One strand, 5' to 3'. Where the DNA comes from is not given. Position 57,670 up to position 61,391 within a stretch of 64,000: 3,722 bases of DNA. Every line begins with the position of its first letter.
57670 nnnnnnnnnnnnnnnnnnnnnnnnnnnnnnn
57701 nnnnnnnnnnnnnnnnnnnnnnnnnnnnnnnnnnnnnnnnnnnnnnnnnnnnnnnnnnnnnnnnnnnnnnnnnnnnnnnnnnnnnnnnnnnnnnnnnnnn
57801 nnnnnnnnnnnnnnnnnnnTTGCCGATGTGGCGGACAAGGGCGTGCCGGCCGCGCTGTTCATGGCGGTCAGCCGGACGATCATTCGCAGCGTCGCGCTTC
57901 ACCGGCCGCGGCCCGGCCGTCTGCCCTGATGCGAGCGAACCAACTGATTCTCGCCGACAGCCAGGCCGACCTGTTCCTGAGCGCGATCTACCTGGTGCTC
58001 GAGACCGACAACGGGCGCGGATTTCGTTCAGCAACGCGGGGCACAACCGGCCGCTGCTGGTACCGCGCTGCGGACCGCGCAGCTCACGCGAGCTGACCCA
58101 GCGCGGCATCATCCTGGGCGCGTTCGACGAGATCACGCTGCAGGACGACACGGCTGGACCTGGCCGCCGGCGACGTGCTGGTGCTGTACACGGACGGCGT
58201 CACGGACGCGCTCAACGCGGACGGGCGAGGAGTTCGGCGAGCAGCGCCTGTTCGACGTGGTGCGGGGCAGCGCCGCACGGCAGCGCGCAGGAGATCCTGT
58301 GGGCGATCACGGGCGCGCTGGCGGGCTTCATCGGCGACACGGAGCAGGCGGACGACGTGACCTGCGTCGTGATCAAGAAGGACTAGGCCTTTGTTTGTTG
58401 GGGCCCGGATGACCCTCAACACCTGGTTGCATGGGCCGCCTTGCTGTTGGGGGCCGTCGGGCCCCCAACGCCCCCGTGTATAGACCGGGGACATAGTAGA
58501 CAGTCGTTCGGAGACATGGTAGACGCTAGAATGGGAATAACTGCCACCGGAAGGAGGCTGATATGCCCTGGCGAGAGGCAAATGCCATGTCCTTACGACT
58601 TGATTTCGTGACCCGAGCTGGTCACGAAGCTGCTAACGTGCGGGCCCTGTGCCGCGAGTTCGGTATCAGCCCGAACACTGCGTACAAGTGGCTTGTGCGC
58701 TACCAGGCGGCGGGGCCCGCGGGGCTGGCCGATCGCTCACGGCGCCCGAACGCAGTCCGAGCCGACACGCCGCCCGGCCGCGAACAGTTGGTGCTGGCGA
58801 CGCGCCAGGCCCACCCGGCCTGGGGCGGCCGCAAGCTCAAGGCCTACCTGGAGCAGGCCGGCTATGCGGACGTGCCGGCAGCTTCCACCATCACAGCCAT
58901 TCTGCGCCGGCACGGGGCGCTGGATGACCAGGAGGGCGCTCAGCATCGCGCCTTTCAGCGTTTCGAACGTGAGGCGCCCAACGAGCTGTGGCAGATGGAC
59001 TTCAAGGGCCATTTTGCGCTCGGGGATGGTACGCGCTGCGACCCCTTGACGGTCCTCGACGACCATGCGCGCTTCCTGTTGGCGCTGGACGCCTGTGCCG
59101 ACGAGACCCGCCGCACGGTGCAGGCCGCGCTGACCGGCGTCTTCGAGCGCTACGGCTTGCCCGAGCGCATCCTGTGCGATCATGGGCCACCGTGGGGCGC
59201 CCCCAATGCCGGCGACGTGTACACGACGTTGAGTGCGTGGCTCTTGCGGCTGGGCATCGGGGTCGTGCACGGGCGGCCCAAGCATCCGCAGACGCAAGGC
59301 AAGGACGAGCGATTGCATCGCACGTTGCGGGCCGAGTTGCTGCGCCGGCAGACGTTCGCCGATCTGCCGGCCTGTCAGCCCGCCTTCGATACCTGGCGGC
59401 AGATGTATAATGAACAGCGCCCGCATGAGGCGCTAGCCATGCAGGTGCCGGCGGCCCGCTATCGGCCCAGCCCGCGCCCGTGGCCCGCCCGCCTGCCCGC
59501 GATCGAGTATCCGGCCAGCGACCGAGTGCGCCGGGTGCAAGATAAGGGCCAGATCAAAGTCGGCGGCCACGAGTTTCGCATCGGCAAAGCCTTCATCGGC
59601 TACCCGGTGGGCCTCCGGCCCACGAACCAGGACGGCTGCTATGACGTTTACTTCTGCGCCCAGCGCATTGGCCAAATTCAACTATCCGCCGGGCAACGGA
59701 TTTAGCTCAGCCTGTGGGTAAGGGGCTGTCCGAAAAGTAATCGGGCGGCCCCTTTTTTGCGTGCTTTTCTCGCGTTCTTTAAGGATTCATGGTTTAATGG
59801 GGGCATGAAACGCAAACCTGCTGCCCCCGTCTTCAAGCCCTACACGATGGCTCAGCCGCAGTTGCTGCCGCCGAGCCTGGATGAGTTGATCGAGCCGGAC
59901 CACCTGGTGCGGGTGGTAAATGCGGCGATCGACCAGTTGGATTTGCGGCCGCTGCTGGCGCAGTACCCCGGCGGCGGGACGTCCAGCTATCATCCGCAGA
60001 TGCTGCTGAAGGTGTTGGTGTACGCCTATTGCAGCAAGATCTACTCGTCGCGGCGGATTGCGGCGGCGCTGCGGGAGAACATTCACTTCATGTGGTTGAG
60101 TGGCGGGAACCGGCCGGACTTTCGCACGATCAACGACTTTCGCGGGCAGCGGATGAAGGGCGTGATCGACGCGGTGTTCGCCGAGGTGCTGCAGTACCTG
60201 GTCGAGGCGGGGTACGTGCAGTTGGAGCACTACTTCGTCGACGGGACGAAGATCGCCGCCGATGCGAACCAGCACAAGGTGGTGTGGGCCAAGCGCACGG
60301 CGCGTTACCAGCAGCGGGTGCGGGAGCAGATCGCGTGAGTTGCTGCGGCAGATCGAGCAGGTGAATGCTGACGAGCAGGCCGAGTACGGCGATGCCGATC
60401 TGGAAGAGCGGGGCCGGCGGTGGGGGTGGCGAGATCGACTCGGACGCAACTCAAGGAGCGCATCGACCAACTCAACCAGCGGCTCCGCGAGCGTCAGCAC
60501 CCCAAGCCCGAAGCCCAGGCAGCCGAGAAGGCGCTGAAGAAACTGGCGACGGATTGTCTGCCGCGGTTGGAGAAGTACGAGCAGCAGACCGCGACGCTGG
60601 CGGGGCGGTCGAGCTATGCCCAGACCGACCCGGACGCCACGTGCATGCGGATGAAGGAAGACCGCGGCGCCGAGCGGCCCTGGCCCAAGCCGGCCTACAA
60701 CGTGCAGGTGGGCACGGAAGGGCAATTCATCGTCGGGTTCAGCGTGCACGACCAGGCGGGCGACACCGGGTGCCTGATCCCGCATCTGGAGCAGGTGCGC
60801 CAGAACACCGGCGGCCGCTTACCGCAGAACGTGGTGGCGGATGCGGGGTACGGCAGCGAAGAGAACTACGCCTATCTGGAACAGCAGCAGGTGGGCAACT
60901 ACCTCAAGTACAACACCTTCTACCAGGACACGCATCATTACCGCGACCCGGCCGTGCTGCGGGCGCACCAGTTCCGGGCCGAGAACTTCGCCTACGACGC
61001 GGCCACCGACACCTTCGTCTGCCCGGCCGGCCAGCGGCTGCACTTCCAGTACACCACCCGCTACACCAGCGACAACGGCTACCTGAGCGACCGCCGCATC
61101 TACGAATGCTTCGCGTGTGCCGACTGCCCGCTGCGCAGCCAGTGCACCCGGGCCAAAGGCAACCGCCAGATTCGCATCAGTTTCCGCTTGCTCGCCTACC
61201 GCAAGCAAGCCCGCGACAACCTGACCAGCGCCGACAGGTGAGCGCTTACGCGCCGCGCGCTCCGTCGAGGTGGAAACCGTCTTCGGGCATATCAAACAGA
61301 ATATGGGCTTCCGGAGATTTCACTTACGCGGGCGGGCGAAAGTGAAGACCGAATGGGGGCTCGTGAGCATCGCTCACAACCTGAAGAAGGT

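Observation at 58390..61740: Nested IS insertion (IS1182 inside IS481) that used a REP-like repeat as target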

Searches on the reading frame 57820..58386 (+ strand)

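Call 4: search_protein_families(library=pfam, proteins=[window:57820-58386:+], max_evalue=0.01)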
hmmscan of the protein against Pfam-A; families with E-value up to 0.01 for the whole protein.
window:57820-58386:+ (188 aa): 1 family
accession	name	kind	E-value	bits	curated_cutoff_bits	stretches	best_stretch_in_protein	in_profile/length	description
PF07228.17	SpoIIE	-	7.9e-07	29.6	25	0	62-109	69-115/192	Stage II sporulation protein E (SpoIIE)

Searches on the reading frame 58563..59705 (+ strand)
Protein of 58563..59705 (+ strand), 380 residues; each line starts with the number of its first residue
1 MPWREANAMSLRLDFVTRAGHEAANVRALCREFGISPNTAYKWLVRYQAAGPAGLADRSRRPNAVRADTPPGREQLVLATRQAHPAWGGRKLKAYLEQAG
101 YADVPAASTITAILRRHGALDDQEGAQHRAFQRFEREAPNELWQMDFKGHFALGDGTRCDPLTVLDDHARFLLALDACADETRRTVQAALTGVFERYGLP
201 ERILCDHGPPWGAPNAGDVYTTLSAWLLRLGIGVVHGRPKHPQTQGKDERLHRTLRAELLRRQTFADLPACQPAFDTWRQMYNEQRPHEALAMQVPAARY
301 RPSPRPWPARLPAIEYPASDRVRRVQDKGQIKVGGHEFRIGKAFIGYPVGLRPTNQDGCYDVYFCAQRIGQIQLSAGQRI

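Call 4: search_protein_families(library=pfam, proteins=[window:58563-59705:+], max_evalue=0.01)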
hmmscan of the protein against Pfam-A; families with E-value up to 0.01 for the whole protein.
window:58563-59705:+ (380 aa): 9 families
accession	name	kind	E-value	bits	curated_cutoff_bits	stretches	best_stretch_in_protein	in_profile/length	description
PF13683.12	rve_3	-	4.7e-16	58.7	26.5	1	231-296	2-67/67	Integrase core domain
PF13565.12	HTH_32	-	1.2e-14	55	33.7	1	39-114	1-73/73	Homeodomain-like domain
PF00665.32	rve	-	2.7e-14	53.7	32.6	1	137-242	2-102/102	Integrase core domain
PF13518.12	HTH_28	-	3.9e-12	46.5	25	1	25-62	14-51/52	Helix-turn-helix domain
PF13551.12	HTH_29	-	2.8e-08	34.2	28.1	1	22-66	13-57/64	Winged helix-turn helix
PF13384.12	HTH_23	-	1.6e-06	28.2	24.6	1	23-55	17-49/50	Homeodomain-like domain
PF13011.12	LZ_Tnp_IS481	-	5e-06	27.1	22.2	1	16-65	18-67/85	leucine-zipper of insertion element IS481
PF24764.1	rva_4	-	0.00027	21.1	26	1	137-208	5-73/194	Integrase core domain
PF01527.26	HTH_Tnp_1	-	0.0011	19.6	24.1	1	12-58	12-57/75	Transposase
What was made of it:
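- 58563..59705 (+): IS481-family transposase, 380 aa, uninterrupted. Pfam rve, rve_3, HTH_32 and LZ_Tnp_IS481 (call 4).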

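Call 9: find_encoding_contigs(protein=window:58563-59705:+, flank=3000, max_places=10)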
Protein window:58563-59705:+ (380 aa): no gene with exactly this product is on record in the collection.

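Call 10: find_encoding_contigs(protein=window:58587-59705:+, flank=3000, max_places=10)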
Protein window:58587-59705:+ (372 aa): no gene with exactly this product is on record in the collection.

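Call 11: find_related_loci(query=window:58563-59702:+, collection=genome_contigs, flank=4000)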
Query window:58563-59702:+ (380 aa) in genome_contigs; peptide patterns used: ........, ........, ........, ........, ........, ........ (x = any residue, [..] = any of these).
597 stretches matched a pattern (row limit reached: there are more); 547 encode a relative of the query (tblastn E <= 1e-3); the best 80 are kept; 80 distinct loci.
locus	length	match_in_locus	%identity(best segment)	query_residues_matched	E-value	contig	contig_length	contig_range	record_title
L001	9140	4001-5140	57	1-379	1e-143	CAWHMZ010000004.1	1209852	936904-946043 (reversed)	MAG: uncultured Isosphaeraceae bacterium isolate MFD09567.bin.2.77 genome assembly, contig: contig_21716, whole genome s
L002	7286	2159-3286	57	1-378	1e-142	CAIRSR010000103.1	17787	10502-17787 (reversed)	MAG: uncultured Thiotrichales bacterium isolate KR_bin-4016 genome assembly, contig: bin-4016:103/221, whole genome shot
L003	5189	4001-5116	57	1-374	4e-140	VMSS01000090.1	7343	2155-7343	MAG: Desulfurivibrio sp. isolate S2_56 k141_481303, whole genome shotgun sequence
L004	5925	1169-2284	57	1-374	1e-139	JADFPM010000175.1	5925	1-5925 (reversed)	MAG: Chloroflexota bacterium isolate B73T1L10 B73T1L10_NODE24275, whole genome shotgun sequence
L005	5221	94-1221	57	1-378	2e-138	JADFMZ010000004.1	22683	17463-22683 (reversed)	MAG: Planctomycetota bacterium isolate B5T3L8 B5T3L8_NODE508, whole genome shotgun sequence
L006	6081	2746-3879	57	1-380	1e-137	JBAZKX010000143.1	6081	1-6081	MAG: Desulfobaccales bacterium isolate SO_2017_LW4_154 scaffold_25211_c1_LW137-91_2017, whole genome shotgun sequence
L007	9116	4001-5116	57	1-374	3e-137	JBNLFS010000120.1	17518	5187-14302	MAG: Candidatus Thiodiazotropha sp. isolate C1.bin.37.orig k141_1202174, whole genome shotgun sequence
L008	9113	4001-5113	58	1-374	7e-137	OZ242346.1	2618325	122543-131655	MAG: Nitrospirales bacterium isolate 9c02dde2-7a43-4f12-96c5-beceef923469 genome assembly, chromosome: 1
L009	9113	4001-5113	58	1-374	7e-137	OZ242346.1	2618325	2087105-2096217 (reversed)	MAG: Nitrospirales bacterium isolate 9c02dde2-7a43-4f12-96c5-beceef923469 genome assembly, chromosome: 1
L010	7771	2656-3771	56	1-374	6e-137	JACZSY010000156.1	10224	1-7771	MAG: SAR324 cluster bacterium isolate B11T3L8 B11T3L8_NODE2040, whole genome shotgun sequence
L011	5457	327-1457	55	1-379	2e-136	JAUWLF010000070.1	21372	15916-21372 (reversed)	MAG: Chloroflexota bacterium isolate CSMAG_2365 CSMAG_2365_k141_1286300_length_21372_cov_20.2806, whole genome shotgun s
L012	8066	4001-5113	57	1-372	5e-136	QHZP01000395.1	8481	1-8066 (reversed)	MAG: Acidobacteria bacterium isolate gp11 AA58 14_1009_16_40cm_scaffold_85814_curated, whole genome shotgun sequence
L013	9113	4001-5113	58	1-374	8e-136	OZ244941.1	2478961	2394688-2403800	MAG: Nitrospirales bacterium isolate d54ef826-7012-47b5-b64d-02185f84ce6e genome assembly, chromosome: 1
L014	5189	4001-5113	58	1-374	5e-135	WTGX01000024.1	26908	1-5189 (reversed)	MAG: Nitrospira sp. isolate CO36405bin_1 NODE_424_length_26908_cov_314.961904, whole genome shotgun sequence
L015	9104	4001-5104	55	1-372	6e-134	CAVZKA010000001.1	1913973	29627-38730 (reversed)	MAG: uncultured Acidobacteriota bacterium isolate MFD05442.bin.1.110 genome assembly, contig: contig_10130, whole genome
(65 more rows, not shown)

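Call 14: find_homologous_proteins(query=window:58563-59702:+, max_evalue=1e-50)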
Query window:58563-59702:+ (380 aa): 7995 proteins with E <= 1e-50 among 8000 candidates; the best 120 are listed.
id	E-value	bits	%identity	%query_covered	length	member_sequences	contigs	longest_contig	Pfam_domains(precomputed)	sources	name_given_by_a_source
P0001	4.1e-262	887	100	100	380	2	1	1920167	PF00665.33,PF13384.13,PF13551.13,PF13011.12,PF13518.13,PF13683.13,PF13565.13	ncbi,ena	-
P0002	1.0e-210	717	81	100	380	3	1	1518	PF00665.33,PF13384.13,PF13551.13,PF13011.12,PF01527.27,PF13518.13,PF13683.13,PF24764.2,PF13565.13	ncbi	-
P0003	1.9e-204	697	82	98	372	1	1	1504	PF00665.33,PF13384.13,PF13551.13,PF13011.12,PF01527.27,PF13518.13,PF13683.13,PF13565.13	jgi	jgi:transposase InsO family protein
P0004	3.5e-204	696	79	100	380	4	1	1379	PF00665.33,PF13384.13,PF13551.13,PF13011.12,PF01527.27,PF13518.13,PF13683.13,PF13565.13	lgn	-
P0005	4.2e-196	669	76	100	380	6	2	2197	PF00665.33,PF13384.13,PF13551.13,PF13011.12,PF01527.27,PF13518.13,PF13683.13,PF13565.13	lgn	-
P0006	4.1e-159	548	64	100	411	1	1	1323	PF00665.33,PF13384.13,PF13551.13,PF13011.12,PF01527.27,PF13518.13,PF13683.13,PF13565.13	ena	-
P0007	6.7e-159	547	64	99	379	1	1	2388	PF00665.33,PF13384.13,PF13551.13,PF13011.12,PF13518.13,PF13683.13,PF13565.13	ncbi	-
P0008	4.4e-156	538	66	99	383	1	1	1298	PF00665.33,PF13384.13,PF13551.13,PF13011.12,PF13518.13,PF13683.13,PF13565.13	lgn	-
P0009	4.6e-152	524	62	99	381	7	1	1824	PF00665.33,PF13384.13,PF13551.13,PF13011.12,PF13518.13,PF13683.13,PF13565.13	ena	-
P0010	2.9e-148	512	62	99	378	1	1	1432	PF00665.33,PF13384.13,PF13551.13,PF13011.12,PF13518.13,PF13683.13,PF24764.2,PF13565.13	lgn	-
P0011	6.2e-148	511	61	99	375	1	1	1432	PF00665.33,PF13384.13,PF13551.13,PF13011.12,PF13518.13,PF13683.13,PF13565.13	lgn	-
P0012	2.1e-146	506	61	98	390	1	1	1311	PF00665.33,PF13384.13,PF13551.13,PF13011.12,PF01527.27,PF13518.13,PF13683.13,PF24764.2,PF13565.13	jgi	jgi:transposase InsO family protein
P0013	1.2e-145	503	61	99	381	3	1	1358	PF00665.33,PF13384.13,PF13551.13,PF13011.12,PF13518.13,PF13683.13,PF13565.13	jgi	jgi:transposase InsO family protein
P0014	1.4e-145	503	61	99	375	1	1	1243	PF00665.33,PF13384.13,PF13551.13,PF13011.12,PF13518.13,PF13683.13,PF24764.2,PF13565.13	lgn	-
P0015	4.0e-145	502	59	98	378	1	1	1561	PF00665.33,PF13384.13,PF13551.13,PF13011.12,PF01527.27,PF13518.13,PF13683.13,PF13565.13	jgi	-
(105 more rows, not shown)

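Call 15: find_encoding_contigs(protein=P0001, flank=10000, max_places=10)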
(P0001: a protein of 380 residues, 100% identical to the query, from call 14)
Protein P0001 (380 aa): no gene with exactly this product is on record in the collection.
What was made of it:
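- Tried and rejected: An exact-protein look-up of the window's IS481 transposase, with two alternative starts and with P0001, found nothing on record (calls 9, 10, 15).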

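Call 16: find_encoding_contigs(protein=P0002, flank=3000, max_places=6)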
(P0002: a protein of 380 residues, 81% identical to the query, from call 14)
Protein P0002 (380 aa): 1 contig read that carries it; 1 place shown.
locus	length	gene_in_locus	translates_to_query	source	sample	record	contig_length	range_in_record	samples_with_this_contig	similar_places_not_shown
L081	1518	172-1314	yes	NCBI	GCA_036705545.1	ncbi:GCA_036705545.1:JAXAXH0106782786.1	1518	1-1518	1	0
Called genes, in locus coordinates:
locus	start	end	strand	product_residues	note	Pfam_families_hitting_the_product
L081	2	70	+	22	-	?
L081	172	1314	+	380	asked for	PF01527:HTH_Tnp_1 (weak), PF13011:LZ_Tnp_IS481 (weak), PF13384:HTH_23, PF13518:HTH_28, PF13551:HTH_29, PF13565:HTH_32, PF00665:rve, PF13683:rve_3, +1 more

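Call 17: find_encoding_contigs(protein=P0005, flank=3000, max_places=6)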
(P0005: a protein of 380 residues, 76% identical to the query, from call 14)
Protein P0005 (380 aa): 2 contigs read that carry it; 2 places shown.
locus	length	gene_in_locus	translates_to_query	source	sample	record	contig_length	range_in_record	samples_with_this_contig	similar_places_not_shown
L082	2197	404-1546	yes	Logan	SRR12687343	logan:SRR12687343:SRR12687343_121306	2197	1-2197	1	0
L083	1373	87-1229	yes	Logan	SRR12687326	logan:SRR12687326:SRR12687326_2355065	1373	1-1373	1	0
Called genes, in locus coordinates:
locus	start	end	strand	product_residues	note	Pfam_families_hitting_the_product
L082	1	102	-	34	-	?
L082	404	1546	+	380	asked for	PF01527:HTH_Tnp_1 (faint), PF13011:LZ_Tnp_IS481, PF13384:HTH_23, PF13518:HTH_28, PF13551:HTH_29, PF13565:HTH_32, PF00665:rve, PF13683:rve_3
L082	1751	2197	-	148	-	?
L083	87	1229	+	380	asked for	PF01527:HTH_Tnp_1 (faint), PF13011:LZ_Tnp_IS481, PF13384:HTH_23, PF13518:HTH_28, PF13551:HTH_29, PF13565:HTH_32, PF00665:rve, PF13683:rve_3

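Call 27: find_encoding_contigs(protein=P0003, flank=3000, max_places=6)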
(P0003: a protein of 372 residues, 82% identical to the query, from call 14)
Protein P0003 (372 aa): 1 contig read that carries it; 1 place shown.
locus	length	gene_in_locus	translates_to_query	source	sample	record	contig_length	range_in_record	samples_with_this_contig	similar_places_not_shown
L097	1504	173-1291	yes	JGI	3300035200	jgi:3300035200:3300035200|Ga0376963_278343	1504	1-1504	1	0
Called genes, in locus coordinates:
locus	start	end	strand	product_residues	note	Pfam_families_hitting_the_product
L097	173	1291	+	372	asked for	PF01527:HTH_Tnp_1 (weak), PF13011:LZ_Tnp_IS481 (weak), PF13384:HTH_23, PF13518:HTH_28, PF13551:HTH_29, PF13565:HTH_32, PF00665:rve, PF13683:rve_3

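Call 28: find_encoding_contigs(protein=P0004, flank=3000, max_places=6)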
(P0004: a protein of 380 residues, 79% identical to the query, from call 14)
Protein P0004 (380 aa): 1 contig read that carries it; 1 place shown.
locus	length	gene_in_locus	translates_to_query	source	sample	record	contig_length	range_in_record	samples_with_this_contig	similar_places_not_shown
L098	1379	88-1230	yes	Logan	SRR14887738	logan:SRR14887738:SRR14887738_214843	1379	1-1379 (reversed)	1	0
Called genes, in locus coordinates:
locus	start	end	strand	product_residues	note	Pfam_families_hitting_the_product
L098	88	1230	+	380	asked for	PF01527:HTH_Tnp_1 (weak), PF13384:HTH_23, PF13518:HTH_28, PF13011:LZ_Tnp_IS481 (weak), PF13551:HTH_29, PF13565:HTH_32, PF00665:rve, PF13683:rve_3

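Call 50: search_protein_families(library=ncbifam, proteins=[window:58563-59702:+], max_evalue=0.00001)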
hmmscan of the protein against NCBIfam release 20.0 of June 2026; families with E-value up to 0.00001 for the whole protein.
window:58563-59702:+ (380 aa): 5 families
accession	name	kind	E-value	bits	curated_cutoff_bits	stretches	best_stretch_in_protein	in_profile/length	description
NF033577.2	transpos_IS481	equivalog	8.1e-79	265.1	224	1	12-300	2-284/284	IS481 family transposase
NF033516.0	transpos_IS3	equivalog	2.1e-29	102.9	160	1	19-298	96-367/369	IS3 family transposase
NF033546.1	transpos_IS21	equivalog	3.4e-16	59.6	160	1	22-299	7-281/294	IS21 family transposase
NF033594.2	transpos_ISNCY_2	equivalog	7.2e-16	58.3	250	1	26-266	13-257/368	ISNCY family transposase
NF033545.0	transpos_IS630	equivalog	5.9e-10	39.1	100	1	23-118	12-109/299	IS630 family transposase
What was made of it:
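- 58563..59705 (+): NCBIfam transpos_IS481, 265 bits against a cut-off of 224 (call 50).
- On IS481 family: NCBIfam NF033577 transpos_IS481, 265.1 bits against a cut-off of 224, covering profile positions 2-284 of 284 (call 50). The IS3 model scores only 103 bits against a cut-off of 160 (call 50).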

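Call 54: list_cluster_members(proteins=[P0001, P0002, P0123])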
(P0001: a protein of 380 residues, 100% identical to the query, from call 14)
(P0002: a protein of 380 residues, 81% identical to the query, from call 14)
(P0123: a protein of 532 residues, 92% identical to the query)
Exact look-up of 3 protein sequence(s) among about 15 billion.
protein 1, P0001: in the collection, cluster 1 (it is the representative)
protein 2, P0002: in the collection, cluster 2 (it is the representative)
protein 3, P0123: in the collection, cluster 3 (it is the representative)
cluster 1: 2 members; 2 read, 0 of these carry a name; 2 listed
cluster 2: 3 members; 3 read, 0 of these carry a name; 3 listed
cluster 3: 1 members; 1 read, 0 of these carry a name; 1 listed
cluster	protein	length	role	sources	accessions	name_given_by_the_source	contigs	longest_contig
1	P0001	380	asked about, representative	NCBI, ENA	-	-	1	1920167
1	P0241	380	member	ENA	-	-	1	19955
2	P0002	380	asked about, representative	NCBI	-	-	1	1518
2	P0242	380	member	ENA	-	-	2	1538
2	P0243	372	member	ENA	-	-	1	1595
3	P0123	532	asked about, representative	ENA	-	-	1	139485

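Call 55: find_encoding_contigs(protein=P0241, flank=6000, max_places=6)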
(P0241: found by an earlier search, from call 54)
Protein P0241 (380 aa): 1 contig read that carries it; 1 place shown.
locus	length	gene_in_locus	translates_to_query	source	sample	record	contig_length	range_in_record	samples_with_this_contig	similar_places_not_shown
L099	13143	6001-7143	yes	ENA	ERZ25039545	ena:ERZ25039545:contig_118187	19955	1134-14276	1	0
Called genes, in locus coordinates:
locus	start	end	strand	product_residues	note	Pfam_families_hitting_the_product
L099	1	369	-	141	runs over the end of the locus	PF00120:Gln-synt_C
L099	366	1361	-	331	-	PF03951:Gln-synt_N, PF00120:Gln-synt_C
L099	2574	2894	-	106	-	-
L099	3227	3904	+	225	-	PF00027:cNMP_binding, PF13545:HTH_Crp_2, PF12802:MarR_2 (faint), PF00325:Crp (weak)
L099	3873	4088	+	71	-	PF08984:DUF1858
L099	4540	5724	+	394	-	PF13473:Cupredoxin_1 (faint), PF07731:Cu-oxidase_2, PF07732:Cu-oxidase_3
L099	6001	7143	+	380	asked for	PF13011:LZ_Tnp_IS481, PF13384:HTH_23 (weak), PF13518:HTH_28, PF13551:HTH_29, PF13565:HTH_32, PF00665:rve, PF13683:rve_3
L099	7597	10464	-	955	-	PF03710:GlnE, PF08335:GlnD_UR_UTase, PF01842:ACT (faint), PF24931:ACT_ACR9_3rd (weak), PF03710:GlnE, PF08335:GlnD_UR_UTase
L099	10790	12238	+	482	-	-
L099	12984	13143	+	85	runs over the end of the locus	-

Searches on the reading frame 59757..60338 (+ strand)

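Call 4: search_protein_families(library=pfam, proteins=[window:59757-60338:+], max_evalue=0.01)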
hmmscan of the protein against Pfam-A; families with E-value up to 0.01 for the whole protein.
window:59757-60338:+ (193 aa): 1 family
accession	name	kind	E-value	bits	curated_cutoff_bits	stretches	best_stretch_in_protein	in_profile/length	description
PF05598.16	DUF772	-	1.9e-19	69.9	23.1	1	74-144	1-74/74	Transposase domain (DUF772)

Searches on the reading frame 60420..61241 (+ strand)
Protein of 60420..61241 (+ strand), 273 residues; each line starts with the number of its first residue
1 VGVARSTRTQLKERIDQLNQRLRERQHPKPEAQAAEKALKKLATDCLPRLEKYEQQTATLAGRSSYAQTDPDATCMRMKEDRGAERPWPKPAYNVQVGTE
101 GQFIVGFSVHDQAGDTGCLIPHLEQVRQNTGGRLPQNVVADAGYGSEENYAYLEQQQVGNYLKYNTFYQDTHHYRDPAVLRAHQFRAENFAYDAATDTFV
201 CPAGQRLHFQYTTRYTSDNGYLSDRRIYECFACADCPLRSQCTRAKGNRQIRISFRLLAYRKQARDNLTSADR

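Call 4: search_protein_families(library=pfam, proteins=[window:60420-61241:+], max_evalue=0.01)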
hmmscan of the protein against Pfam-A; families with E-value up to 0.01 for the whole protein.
window:60420-61241:+ (273 aa): 2 families
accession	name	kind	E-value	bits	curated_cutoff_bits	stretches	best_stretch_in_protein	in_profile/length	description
PF13751.12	DDE_Tnp_1_6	-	7.3e-15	55.8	25.1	1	200-271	1-71/125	Transposase DDE domain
PF01609.27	DDE_Tnp_1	-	5.6e-06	26.7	23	1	72-161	10-106/200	Transposase DDE domain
